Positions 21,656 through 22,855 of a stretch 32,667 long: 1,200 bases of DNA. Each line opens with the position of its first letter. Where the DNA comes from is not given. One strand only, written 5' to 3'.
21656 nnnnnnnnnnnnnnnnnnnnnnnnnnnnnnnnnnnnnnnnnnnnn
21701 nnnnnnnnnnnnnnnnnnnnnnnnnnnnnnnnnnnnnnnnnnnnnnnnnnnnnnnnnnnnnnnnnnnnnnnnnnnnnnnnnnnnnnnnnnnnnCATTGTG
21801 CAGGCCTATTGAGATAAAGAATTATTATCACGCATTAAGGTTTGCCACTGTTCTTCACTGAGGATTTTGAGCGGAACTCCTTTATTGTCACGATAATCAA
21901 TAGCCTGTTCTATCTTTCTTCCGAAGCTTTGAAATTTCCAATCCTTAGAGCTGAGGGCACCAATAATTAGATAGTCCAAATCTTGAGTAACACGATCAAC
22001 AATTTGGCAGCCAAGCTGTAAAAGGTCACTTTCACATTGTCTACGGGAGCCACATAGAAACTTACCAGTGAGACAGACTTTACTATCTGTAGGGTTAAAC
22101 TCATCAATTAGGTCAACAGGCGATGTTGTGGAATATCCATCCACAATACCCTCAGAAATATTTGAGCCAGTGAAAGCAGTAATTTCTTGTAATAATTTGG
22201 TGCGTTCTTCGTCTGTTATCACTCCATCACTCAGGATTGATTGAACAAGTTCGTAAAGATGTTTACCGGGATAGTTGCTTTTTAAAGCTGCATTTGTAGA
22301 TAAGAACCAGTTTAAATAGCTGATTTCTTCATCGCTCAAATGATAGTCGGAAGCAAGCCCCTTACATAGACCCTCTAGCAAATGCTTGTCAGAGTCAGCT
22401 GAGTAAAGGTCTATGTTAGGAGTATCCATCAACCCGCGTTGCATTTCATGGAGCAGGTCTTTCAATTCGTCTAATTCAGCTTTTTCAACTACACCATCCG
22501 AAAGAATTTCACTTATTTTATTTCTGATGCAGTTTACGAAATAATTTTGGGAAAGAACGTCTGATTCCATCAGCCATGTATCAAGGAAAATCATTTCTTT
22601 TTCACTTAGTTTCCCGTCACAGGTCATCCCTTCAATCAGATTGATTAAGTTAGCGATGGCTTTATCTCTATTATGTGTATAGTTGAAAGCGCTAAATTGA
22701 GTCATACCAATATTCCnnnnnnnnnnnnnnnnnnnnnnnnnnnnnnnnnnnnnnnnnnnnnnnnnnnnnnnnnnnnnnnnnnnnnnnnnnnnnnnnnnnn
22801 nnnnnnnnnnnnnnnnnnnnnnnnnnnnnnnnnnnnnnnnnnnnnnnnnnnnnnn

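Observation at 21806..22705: Low-GC, lysogen-expressed moron between int and cI encoding a TerB-like/BRCT-like 299-aa protein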

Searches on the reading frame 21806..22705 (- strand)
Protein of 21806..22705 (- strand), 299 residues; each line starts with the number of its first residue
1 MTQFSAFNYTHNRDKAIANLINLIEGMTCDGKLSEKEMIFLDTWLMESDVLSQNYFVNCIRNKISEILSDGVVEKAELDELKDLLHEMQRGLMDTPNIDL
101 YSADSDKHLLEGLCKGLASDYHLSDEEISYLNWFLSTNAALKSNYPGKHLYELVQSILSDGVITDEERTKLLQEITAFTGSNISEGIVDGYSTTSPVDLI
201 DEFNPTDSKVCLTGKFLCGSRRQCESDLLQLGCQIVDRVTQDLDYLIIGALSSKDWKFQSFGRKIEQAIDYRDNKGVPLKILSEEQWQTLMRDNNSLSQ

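Call 3: search_protein_families(library=pfam, proteins=[window:21806-22705:-], max_evalue=1)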
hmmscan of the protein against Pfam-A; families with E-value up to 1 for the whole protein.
window:21806-22705:- (299 aa): 1 family
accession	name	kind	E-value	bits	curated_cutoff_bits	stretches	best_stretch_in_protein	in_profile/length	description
PF06892.16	Phage_CP76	-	0.018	15.3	26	0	153-178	106-132/146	Phage regulatory protein CII (CP76)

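Call 4: search_protein_families(library=ncbifam, proteins=[window:21806-22705:-], max_evalue=1)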
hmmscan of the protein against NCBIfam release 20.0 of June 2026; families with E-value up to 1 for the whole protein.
window:21806-22705:- (299 aa): 4 families
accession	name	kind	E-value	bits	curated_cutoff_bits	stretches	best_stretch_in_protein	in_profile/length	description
NF041471.1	phage_reg_YmfL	equivalog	3.5e-05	23.6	90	2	62-90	102-130/143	YmfL family putative regulatory protein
TIGR00575.1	dnlj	equivalog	4.2e-05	22.1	444.45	1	206-254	586-634/652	NAD-dependent DNA ligase LigA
NF004844.0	PRK06195.1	equivalog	0.00011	21.7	373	1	201-290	217-305/309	DNA polymerase III subunit epsilon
NF005932.1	PRK07956.1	equivalog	0.046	12.2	369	1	206-259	594-648/664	NAD-dependent DNA ligase LigA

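Call 5: search_protein_families(library=padloc, proteins=[window:21806-22705:-], max_evalue=1)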
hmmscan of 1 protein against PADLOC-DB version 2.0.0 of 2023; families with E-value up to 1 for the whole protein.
window:21806-22705:- (299 aa): 1 family
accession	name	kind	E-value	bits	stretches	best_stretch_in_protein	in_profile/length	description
PDLC05027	PDC-S48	-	1e-06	26.1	1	147-257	271-387/411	-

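Call 6: search_protein_families(library=phrogs, proteins=[window:21806-22705:-], max_evalue=0.1)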
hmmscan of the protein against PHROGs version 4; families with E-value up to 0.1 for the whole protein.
window:21806-22705:- (299 aa): 7 families
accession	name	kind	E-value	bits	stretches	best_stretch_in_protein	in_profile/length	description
phrog_3989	-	unknown function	3.2e-95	319.8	1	4-293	5-294/296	-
phrog_101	-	transcription regulation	6.8e-05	23.7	0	56-92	115-151/203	CII-like transcriptional activator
phrog_6499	-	transcription regulation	0.00029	21.3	0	57-89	107-139/157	transcriptional regulator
phrog_3498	-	DNA, RNA and nucleotide metabolism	0.00032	21.6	1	205-250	178-224/256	NAD-dependent DNA ligase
phrog_3869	-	DNA, RNA and nucleotide metabolism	0.00035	20.2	1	206-257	582-632/656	NAD-dependent DNA ligase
phrog_2561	-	DNA, RNA and nucleotide metabolism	0.0043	18.3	1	208-291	92-160/167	DNA ligase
phrog_6655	-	unknown function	0.097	14.3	0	43-105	9-65/94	-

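Call 8: search_dna_similar(query=window:21806-22705:-, collection=phages, mode=protein, max_rows=40)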
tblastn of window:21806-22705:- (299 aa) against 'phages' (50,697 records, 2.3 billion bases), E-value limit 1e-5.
Records with a match: 17; places in all: 17; records where one place covers at least 80% of the query: 8.
Best place of each record, by identity: <60% 17.
By first word of the organism name: Pseudomonas 8; Vibrio 6; Bacteriophage 2; Sulfurimonas 1.
By host as written in the record: Vibrio cholerae O139 2; - 2; Vibrio cholerae O1 El Tor Inaba 2; Pseudomonas aeruginosa 2; Vibrio cholerae CH32 1; Vibrio cholerae O1 El Tor strain 919T 1; Stutzerimonas stutzeri 1; Sulfurimonas indica 1; and 5 more.
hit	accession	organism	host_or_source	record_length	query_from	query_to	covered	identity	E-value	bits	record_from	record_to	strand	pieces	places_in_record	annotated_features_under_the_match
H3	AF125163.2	Bacteriophage K139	Vibrio cholerae O139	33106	6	291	96%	32.4%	2e-39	152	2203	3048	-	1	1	orf2: Orf2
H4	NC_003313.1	Bacteriophage K139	Vibrio cholerae O139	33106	6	291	96%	32.4%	2e-39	152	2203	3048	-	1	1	BRCT domain-containing protein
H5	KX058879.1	Vibrio phage VcP032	Vibrio cholerae CH32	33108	6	291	96%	32.4%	2e-39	152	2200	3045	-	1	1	hypothetical protein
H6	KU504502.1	Vibrio phage 919TP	Vibrio cholerae O1 El Tor strain 919T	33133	6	291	96%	32.4%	2e-39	152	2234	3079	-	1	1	record has no annotation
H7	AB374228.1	Vibrio phage Kappa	-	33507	6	291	96%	32.4%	2e-39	152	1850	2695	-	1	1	kp3: putative NAD-dependent DNA ligase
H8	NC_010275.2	Vibrio phage Kappa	-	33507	6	291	96%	32.4%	2e-39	152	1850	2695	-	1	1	kp3: BRCT domain-containing protein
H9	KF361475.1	Vibrio phage VPUSM 8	Vibrio cholerae O1 El Tor Inaba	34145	6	291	96%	32.4%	2e-39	152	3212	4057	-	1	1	hypothetical protein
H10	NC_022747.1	Vibrio phage VPUSM 8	Vibrio cholerae O1 El Tor Inaba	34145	6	291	96%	32.4%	2e-39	152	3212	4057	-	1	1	BRCT domain-containing protein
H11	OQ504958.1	Pseudomonas phage PG1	Stutzerimonas stutzeri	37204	110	289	60%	31.1%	7e-19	92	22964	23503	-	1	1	NAD-dependent DNA ligase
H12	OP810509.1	Sulfurimonas phage SNW-1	Sulfurimonas indica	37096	112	287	59%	31.8%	3e-20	97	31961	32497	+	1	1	DNA polymerase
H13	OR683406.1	Pseudomonas phage Marin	Pseudomonas aeruginosa F002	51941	98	291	65%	28.0%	6e-19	93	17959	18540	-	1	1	BRCT domain-containing protein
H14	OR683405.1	Pseudomonas phage Lodos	Pseudomonas aeruginosa 135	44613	98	291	65%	28.0%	1e-18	92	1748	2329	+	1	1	BRCT domain-containing protein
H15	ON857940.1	Pseudomonas phage vB_PeaS_FBPa47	Pseudomonas sp.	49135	98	291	65%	28.0%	1e-18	92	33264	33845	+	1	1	NAD-dependent DNA ligase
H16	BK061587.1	Pseudomonas phage vB_PaeS-D14L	Pseudomonas aeruginosa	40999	98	291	65%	28.0%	2e-18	91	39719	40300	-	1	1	NAD-dependent DNA ligase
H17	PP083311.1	Pseudomonas phage VB_PaD_phPA-G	Pseudomonas aeruginosa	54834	98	291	65%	28.0%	2e-18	91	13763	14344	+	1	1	hypothetical protein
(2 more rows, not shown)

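Call 9: get_annotated_region(hit=H4, flank=4000)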
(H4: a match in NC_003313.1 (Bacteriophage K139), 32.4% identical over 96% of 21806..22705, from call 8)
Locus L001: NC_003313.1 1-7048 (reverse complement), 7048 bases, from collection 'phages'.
description: Vibrio phage K139, complete genome.
organism: Bacteriophage K139 (NCBI taxid 2905721)
taxonomy: Viruses; Duplodnaviria; Heunggongvirae; Uroviricota; Caudoviricetes; Peduoviridae; Longwoodvirus; Longwoodvirus K139
host: Vibrio cholerae O139; source: -; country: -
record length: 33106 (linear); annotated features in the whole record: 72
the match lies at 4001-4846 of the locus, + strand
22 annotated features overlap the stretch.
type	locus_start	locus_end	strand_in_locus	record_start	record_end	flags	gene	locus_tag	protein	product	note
CDS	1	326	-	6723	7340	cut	-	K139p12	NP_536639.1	DNA methyltransferase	putative DNA methyltransferase; orf8; N12N6-methyltransferase motif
CDS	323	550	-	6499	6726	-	-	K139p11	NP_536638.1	hypothetical protein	orf7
CDS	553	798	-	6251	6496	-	-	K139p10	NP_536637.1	hypothetical protein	orf6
CDS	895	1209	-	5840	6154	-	-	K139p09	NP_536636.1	hypothetical protein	orf5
CDS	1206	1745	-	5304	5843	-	-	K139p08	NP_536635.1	hypothetical protein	orf4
CDS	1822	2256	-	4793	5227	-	-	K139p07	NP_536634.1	hypothetical protein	orf3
CDS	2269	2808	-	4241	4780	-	cII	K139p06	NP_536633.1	CII-like transcriptional activator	putative regulator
CDS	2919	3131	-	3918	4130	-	cox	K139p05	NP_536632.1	Cox-like excisionase and repressor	putative regulator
regulatory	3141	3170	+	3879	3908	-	-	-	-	promoter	PL; transcription of lysogenic operon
regulatory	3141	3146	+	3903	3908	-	-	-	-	minus_35_signal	PL; PL promoter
regulatory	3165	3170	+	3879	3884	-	-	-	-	minus_10_signal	PL; PL promoter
misc_feature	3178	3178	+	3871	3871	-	-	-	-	-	lysogenic transcription start site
regulatory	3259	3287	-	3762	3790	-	-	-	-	promoter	PR; putative; transcription of early lytic operon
regulatory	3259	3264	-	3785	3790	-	-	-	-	minus_10_signal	PR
CDS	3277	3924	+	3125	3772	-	cI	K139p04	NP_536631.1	transcriptional repressor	putative repressor; maintenance of lysogeny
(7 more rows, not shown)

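Call 10: get_annotated_region(hit=H13, flank=4000)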
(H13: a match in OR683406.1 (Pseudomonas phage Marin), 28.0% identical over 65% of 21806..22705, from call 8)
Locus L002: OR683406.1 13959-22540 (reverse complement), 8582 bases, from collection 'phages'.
description: Pseudomonas phage Marin, complete genome.
organism: Pseudomonas phage Marin (NCBI taxid 3097005)
taxonomy: Viruses; Duplodnaviria; Heunggongvirae; Uroviricota; Caudoviricetes
host: Pseudomonas aeruginosa F002; source: -; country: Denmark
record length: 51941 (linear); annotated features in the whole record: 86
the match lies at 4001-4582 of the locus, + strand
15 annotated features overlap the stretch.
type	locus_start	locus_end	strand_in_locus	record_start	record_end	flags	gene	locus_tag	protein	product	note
CDS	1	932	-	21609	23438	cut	-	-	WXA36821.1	DNA primase/helicase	label: DNA primase/helicase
CDS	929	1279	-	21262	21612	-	-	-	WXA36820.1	hypothetical protein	-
CDS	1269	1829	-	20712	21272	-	-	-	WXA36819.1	hypothetical protein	label: hypothetical protein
CDS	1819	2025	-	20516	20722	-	-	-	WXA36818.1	hypothetical protein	-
CDS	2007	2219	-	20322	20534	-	-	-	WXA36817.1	hypothetical protein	-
CDS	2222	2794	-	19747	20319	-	-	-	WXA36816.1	YdaT_toxin domain-containing protein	-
CDS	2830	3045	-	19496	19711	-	-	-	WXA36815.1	Cro-like antirepressor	label: Cro-like antirepressor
CDS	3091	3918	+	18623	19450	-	-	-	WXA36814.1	CI-like repressor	label: CI-like repressor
CDS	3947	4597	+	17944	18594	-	-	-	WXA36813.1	BRCT domain-containing protein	label: BRCT domain-containing protein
CDS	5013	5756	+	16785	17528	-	-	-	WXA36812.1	hypothetical protein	-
CDS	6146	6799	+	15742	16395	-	-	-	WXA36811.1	hypothetical protein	-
CDS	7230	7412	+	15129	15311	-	-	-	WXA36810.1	hypothetical protein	-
CDS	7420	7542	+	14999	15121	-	-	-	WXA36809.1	hypothetical protein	-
CDS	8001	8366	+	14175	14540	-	-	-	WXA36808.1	hypothetical protein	label: hypothetical protein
CDS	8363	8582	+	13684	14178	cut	-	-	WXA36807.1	hypothetical protein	label: hypothetical protein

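Call 13: find_homologous_proteins(query=window:21806-22705:-, max_evalue=0.00001)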
Query window:21806-22705:- (299 aa): 124 proteins with E <= 0.00001 among 1065 candidates; the best 120 are listed.
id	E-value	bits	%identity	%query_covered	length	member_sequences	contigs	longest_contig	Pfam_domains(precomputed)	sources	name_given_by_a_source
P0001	4.6e-171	586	86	100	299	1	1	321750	-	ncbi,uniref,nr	ncbi:BRCT domain-containing protein [Edwardsiella tarda]|uniref:BRCT domain-containing protein n=1 T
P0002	1.2e-169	582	87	98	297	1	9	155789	-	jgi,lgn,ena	-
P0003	2.9e-169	580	87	97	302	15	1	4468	-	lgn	-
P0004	5.5e-169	579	87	98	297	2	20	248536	-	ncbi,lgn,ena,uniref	ncbi:BRCT domain-containing protein [Huaxiibacter chinensis]|uniref:BRCT domain-containing protein n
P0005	6.1e-169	579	87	98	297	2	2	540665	-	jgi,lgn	jgi:hypothetical protein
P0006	5.7e-167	573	85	98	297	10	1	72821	-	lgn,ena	-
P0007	1.2e-163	562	85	98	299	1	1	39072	-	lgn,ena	-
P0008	1.6e-163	561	84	99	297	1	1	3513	-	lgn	-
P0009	1.4e-162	558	83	98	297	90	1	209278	-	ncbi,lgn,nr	ncbi:BRCT domain-containing protein [Salmonella enterica]|nr:BRCT domain-containing protein [Salmone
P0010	2.6e-161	554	82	99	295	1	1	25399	-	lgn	-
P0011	4.2e-160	550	81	100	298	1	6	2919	-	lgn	-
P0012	2.1e-159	548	81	99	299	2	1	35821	-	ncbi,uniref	ncbi:MAG: BRCT domain-containing protein [Plesiomonas sp.]|uniref:BRCT domain-containing protein n=1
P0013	1.6e-158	545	80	100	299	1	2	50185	-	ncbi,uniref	ncbi:BRCT domain-containing protein [Plesiomonas sp.]|uniref:BRCT domain-containing protein n=1 Tax=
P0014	1.5e-155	535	78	99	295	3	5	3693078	-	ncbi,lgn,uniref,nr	ncbi:BRCT domain-containing protein [Edwardsiella tarda]|uniref:BRCT domain-containing protein n=1 T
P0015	5.0e-134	465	71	98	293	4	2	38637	PF00533.34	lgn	-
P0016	4.3e-131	455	70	98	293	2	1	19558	PF00533.34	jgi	-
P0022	2.2e-109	384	57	96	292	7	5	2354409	PF00533.34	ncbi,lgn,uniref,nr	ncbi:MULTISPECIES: BRCT domain-containing protein [Serratia]|uniref:BRCT domain-containing protein n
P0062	5.5e-90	320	52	95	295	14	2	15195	PF00533.34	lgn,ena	-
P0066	2.8e-87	311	49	95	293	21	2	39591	PF00533.34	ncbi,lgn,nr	ncbi:TPA: BRCT domain-containing protein [Serratia marcescens]|nr:BRCT domain-containing protein [Se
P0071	2.8e-86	308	50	94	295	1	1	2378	PF00533.34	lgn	-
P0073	8.0e-86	306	48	95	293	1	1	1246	PF00533.34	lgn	-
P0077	1.0e-84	303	49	95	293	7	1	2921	PF00533.34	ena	-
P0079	1.7e-84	302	49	95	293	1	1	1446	PF00533.34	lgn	-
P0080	1.7e-84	302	49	95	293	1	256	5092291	PF00533.34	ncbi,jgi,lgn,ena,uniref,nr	ncbi:TPA: NAD-dependent DNA ligase [Citrobacter koseri]|uniref:NAD-dependent DNA ligase n=1 Tax=Citr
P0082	2.9e-84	301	49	95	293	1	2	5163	PF00533.34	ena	-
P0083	4.2e-84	301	49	95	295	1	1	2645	PF00533.34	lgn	-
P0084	5.3e-84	300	49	95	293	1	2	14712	PF00533.34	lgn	-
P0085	1.2e-83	299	48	95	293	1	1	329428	PF00533.34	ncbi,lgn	ncbi:TPA: BRCT domain-containing protein [Citrobacter koseri]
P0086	1.6e-83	299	49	95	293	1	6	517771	PF00533.34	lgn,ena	-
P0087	1.8e-83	299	49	95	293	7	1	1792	PF00533.34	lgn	-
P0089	1.5e-82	296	49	95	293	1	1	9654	PF00533.34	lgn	-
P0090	2.6e-82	295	50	94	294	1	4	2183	PF00533.34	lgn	-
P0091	3.0e-82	295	49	94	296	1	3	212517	PF00533.34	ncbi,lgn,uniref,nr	ncbi:BRCT domain-containing protein [Escherichia coli]|uniref:BRCT domain-containing protein n=1 Tax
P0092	2.4e-81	292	49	95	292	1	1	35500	PF00533.34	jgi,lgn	-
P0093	5.6e-81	290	46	95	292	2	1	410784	PF00533.34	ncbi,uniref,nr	ncbi:BRCT domain-containing protein [Serratia sp. DD3]|uniref:BRCT domain-containing protein n=1 Tax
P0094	8.3e-81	290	48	95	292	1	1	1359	PF00533.34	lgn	-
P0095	1.4e-80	289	48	94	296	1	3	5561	PF00533.34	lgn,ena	-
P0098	1.4e-79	286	48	94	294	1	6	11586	PF00533.34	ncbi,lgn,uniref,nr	ncbi:BRCT domain-containing protein [Providencia rettgeri]|uniref:BRCT domain-containing protein n=1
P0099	2.3e-79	285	48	96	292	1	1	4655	PF00533.34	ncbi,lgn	-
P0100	4.1e-79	284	48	94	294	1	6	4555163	PF00533.34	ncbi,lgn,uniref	ncbi:BRCT domain-containing protein [Providencia manganoxydans]|uniref:BRCT domain-containing protei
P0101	1.4e-78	283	48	94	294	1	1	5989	PF00533.34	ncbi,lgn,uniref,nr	ncbi:BRCT domain-containing protein [Providencia huaxiensis]|uniref:BRCT domain-containing protein n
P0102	1.6e-78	282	48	94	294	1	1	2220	PF00533.34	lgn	-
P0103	1.7e-78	282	48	94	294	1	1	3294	PF00533.34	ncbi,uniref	ncbi:BRCT domain-containing protein [Providencia manganoxydans]|uniref:BRCT domain-containing protei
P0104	2.1e-78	282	48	94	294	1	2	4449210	PF00533.34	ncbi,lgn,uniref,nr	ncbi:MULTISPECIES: BRCT domain-containing protein [unclassified Providencia]|uniref:BRCT domain-cont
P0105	2.9e-78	282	48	94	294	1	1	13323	PF00533.34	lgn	-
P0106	7.3e-78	280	46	96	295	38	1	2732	PF00533.34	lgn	-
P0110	5.2e-72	261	53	64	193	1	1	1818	PF00533.34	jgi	-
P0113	1.2e-51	194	48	66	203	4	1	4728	PF00533.34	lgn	-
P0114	9.6e-44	168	34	97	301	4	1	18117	-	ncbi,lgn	-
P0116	5.5e-40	156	44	62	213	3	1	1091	PF00533.34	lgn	-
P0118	3.4e-39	153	40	61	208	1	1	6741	-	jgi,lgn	jgi:NAD-dependent DNA ligase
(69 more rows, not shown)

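Call 17: search_solved_structures(query=A1, max_evalue=1, show_alignments=2)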
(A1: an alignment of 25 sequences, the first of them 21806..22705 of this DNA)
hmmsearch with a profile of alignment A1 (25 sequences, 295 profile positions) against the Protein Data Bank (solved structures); distinct sequences matched with E-value up to 1: 17.
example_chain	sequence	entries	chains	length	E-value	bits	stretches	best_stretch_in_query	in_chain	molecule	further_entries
6hm4_A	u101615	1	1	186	2e-05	27.2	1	198-259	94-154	S-M checkpoint control protein rad4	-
4bmc_A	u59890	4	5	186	2.2e-05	27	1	198-259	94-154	S-M CHECKPOINT CONTROL PROTEIN RAD4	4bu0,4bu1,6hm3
2ebu_A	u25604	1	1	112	0.00031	23.2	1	205-266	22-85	Replication factor C subunit 1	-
2k6g_A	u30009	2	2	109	0.00034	23.1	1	205-266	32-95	Replication factor C subunit 1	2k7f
9hu3_B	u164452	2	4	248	0.0012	21.3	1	198-255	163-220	DNA ligase subunit B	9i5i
1l7b_A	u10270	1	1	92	0.0031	20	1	206-251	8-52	DNA LIGASE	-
1dgs_A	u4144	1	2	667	0.042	16.2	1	205-251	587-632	DNA LIGASE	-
5tt5_A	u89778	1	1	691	0.054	15.9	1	205-253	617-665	DNA ligase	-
2owo_A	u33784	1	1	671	0.054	15.9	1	205-253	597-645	DNA ligase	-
9vse_A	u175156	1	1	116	0.11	14.9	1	197-251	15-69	DNA ligase A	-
4v4o_A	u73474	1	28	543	0.27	13.6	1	148-193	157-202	cpn60(GroEL)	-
8wuw_A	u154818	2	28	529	0.52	12.7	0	148-189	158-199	Chaperonin GroEL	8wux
25qb_A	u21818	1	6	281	0.53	12.6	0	220-258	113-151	DNA topoisomerase 2-binding protein 1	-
2xnh_A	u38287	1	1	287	0.58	12.5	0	220-258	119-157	DNA TOPOISOMERASE 2-BINDING PROTEIN 1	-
2xnk_A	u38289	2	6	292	0.61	12.4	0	220-258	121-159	DNA TOPOISOMERASE 2-BINDING PROTEIN 1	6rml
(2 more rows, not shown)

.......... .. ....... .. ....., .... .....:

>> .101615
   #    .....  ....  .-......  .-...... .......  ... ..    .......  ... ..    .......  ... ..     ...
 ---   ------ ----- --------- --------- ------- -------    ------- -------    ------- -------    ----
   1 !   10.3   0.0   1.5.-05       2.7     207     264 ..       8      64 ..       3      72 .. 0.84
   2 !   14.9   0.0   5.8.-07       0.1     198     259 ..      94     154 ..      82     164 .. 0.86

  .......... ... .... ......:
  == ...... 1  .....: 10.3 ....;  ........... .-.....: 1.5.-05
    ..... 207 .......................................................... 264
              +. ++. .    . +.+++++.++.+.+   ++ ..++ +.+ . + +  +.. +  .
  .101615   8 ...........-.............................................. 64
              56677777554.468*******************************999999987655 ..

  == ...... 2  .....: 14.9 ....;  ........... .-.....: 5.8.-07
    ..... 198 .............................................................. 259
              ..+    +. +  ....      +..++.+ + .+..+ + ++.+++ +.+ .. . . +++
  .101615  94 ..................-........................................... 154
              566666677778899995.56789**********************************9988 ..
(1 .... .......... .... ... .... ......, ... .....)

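Call 18: search_protein_families(library=pfam, alignment_id=A1, max_evalue=0.01)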
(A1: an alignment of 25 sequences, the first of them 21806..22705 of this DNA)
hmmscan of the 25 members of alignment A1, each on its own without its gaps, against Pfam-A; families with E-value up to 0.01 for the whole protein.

A. member 1, window:21806-22705:- (299 aa): 0 families

B. families by the number of members that match (of 25 scanned): 3 families
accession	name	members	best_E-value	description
PF00533.33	BRCT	19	9.7e-09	BRCA1 C Terminus (BRCT) domain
PF12738.14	PTCB-BRCT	4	0.00024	twin BRCT domain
PF20442.3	BrxL_N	2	0.00092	BREX system Lon protease-like protein BrxL N-terminal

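Call 19: find_encoding_contigs(protein=P0080, flank=5000, max_places=6)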
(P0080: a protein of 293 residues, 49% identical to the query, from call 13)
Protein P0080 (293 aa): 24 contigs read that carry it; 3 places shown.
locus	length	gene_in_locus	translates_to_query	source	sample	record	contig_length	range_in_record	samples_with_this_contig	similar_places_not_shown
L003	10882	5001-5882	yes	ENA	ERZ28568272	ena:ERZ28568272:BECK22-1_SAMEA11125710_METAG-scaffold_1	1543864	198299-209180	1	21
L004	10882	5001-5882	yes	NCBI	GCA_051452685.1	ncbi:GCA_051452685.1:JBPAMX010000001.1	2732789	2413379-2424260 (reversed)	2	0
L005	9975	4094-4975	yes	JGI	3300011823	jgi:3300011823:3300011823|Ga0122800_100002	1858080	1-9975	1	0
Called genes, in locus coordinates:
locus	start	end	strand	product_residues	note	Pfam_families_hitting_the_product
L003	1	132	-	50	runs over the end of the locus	-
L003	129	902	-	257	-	PF01507:PAPS_reduct (weak)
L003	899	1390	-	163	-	-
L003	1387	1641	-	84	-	-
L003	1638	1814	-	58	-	-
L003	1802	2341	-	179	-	-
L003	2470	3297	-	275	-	PF10065:DUF2303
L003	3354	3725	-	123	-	PF27127:YfdP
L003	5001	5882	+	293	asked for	PF00533:BRCT (weak)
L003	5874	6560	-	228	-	PF01381:HTH_3, PF12844:HTH_19, PF13413:HTH_25 (faint), PF13443:HTH_26 (weak), PF13560:HTH_31, PF00717:Peptidase_S24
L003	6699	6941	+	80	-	PF15943:YdaS_toxin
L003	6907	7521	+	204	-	-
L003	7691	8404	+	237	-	PF09669:Phage_pRha, PF03374:ANT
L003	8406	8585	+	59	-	PF13973:DUF4222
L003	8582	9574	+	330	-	PF09524:Phg_2220_C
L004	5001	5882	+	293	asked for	PF00533:BRCT (weak)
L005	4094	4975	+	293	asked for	PF00533:BRCT (weak)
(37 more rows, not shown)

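Call 20: find_encoding_contigs(protein=P0114, flank=5000, max_places=4)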
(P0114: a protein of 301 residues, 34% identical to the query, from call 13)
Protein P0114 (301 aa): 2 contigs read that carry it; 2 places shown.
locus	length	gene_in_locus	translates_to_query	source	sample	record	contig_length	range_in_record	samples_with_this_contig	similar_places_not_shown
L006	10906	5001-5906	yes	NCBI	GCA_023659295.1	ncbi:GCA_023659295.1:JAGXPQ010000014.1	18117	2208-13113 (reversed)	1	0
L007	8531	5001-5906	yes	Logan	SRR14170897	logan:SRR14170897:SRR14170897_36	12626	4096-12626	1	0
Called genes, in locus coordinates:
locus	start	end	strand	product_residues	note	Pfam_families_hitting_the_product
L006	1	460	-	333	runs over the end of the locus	PF14390:DUF4420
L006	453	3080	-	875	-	PF10593:Z1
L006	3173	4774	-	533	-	PF00145:DNA_methylase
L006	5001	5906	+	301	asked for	-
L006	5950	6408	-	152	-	-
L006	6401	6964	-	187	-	-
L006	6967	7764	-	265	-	-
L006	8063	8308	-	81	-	-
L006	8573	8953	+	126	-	PF01527:HTH_Tnp_1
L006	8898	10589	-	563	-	PF13489:Methyltransf_23, PF08241:Methyltransf_11, PF08242:Methyltransf_12, PF13649:Methyltransf_25, PF13395:HNH_4 (weak)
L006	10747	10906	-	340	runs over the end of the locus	PF01145:Band_7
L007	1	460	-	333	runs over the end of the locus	PF14390:DUF4420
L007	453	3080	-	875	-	PF10593:Z1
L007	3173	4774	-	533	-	PF00145:DNA_methylase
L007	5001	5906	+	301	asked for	-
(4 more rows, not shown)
